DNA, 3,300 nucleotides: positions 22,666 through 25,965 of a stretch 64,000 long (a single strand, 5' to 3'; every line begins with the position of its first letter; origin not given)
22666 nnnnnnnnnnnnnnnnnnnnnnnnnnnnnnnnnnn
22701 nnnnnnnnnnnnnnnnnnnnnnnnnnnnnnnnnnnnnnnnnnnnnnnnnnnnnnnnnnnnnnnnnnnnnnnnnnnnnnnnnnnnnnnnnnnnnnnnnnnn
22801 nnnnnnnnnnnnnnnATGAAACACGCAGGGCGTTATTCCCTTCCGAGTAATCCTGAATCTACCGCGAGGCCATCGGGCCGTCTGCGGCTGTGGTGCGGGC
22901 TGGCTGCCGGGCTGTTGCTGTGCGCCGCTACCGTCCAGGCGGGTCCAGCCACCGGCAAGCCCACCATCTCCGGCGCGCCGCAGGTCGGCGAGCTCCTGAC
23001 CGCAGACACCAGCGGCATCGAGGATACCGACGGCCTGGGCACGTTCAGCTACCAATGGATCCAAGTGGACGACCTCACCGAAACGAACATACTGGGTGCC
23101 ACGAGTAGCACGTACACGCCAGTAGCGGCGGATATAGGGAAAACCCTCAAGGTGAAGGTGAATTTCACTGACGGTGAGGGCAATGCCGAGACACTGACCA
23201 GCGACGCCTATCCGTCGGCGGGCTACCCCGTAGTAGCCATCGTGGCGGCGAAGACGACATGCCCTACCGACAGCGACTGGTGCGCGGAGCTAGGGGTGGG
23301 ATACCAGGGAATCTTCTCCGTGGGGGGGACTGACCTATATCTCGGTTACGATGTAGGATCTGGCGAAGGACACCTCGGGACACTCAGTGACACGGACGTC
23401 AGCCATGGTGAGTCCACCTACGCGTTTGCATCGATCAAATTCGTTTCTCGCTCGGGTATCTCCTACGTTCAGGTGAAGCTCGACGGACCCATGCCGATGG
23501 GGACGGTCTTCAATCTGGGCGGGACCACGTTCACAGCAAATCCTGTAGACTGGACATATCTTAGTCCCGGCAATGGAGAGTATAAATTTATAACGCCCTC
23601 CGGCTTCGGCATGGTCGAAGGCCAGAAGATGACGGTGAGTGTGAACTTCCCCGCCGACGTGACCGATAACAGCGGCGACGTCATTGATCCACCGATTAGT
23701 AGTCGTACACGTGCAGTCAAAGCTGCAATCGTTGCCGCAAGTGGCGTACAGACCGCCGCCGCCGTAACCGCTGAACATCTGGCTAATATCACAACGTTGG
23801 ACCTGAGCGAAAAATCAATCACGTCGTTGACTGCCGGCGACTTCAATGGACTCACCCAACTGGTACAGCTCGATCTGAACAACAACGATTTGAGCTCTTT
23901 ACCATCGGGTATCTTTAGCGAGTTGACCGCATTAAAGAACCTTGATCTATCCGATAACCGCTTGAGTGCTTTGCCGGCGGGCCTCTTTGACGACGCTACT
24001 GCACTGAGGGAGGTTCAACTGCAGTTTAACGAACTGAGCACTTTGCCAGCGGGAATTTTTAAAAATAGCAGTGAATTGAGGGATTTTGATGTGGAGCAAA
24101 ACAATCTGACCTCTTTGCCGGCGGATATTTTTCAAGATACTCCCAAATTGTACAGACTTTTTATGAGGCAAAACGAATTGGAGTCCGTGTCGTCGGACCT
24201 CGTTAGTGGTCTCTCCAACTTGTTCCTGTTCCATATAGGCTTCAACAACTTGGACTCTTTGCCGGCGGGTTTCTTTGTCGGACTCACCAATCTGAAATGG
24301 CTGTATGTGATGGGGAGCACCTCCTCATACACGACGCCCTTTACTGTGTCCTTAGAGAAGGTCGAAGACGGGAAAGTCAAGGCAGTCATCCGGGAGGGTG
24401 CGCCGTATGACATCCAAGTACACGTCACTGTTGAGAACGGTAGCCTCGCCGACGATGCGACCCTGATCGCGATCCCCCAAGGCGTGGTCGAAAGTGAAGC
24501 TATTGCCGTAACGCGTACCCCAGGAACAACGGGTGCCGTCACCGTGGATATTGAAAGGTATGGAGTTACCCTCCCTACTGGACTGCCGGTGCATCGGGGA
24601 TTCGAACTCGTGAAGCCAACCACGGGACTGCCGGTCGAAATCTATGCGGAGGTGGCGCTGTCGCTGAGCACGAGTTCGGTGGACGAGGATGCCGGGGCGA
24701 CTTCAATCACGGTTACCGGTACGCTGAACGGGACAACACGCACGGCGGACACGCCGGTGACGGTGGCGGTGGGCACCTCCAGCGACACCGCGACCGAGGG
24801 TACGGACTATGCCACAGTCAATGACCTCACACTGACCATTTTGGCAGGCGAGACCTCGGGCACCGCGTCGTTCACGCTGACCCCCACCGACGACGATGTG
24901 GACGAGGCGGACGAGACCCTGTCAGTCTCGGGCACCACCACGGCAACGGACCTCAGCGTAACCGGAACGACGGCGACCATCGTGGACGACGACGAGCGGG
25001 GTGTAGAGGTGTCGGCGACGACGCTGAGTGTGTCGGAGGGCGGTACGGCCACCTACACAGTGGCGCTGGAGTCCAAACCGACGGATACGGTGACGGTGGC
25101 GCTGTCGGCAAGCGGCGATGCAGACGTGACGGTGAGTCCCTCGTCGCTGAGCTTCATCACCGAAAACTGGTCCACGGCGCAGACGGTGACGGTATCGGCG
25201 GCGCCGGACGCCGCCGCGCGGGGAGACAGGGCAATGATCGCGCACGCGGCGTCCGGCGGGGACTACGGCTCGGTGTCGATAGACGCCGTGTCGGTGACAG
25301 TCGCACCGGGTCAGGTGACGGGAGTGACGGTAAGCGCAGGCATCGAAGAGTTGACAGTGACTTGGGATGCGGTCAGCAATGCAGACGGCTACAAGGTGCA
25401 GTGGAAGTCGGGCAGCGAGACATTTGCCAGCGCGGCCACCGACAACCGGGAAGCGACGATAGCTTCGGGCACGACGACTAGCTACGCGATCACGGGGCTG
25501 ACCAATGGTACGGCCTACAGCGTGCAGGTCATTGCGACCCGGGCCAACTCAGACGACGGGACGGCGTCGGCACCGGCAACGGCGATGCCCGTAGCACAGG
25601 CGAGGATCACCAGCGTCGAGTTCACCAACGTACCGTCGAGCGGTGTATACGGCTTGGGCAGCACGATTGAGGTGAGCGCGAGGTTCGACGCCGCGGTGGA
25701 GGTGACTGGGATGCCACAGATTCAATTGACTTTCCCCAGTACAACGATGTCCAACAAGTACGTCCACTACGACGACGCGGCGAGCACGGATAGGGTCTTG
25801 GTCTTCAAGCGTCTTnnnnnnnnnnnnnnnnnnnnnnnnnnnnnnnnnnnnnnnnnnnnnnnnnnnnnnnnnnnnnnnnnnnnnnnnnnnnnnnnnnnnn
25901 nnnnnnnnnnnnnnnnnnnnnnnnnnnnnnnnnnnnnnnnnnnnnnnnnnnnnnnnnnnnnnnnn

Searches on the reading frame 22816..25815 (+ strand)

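Call 66: search_protein_families(library=ncbifam, proteins=[window:22816-25815:+], max_evalue=0.00001)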
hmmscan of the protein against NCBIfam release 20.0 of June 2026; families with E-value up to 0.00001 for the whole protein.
window:22816-25815:+ (1000 aa): 5 families
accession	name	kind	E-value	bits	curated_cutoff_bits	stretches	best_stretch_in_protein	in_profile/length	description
NF041381.1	XopAC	subfamily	1.4e-14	53.6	450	1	347-486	66-203/451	XopAC/AvrAC family type III secretion system effector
NF047464.1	FibnectbindLIC11051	equivalog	2.4e-12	46.2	1000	1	320-478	508-661/685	LIC_11051 family fibronectin-binding protein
NF011897.0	PRK15370.1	equivalog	2.7e-10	38.7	1113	1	324-493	200-351/755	SPI-1 type III secretion system effector E3 ubiquitin transferase SlrP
NF041351.1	XopL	equivalog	4e-09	35.7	500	1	331-440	137-245/497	type III secretion system leucine-rich repeat domain-containing effector XopL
NF041400.1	XopAE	equivalog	4.2e-07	29.3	600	1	326-471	46-189/478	type III secretion system effector XopAE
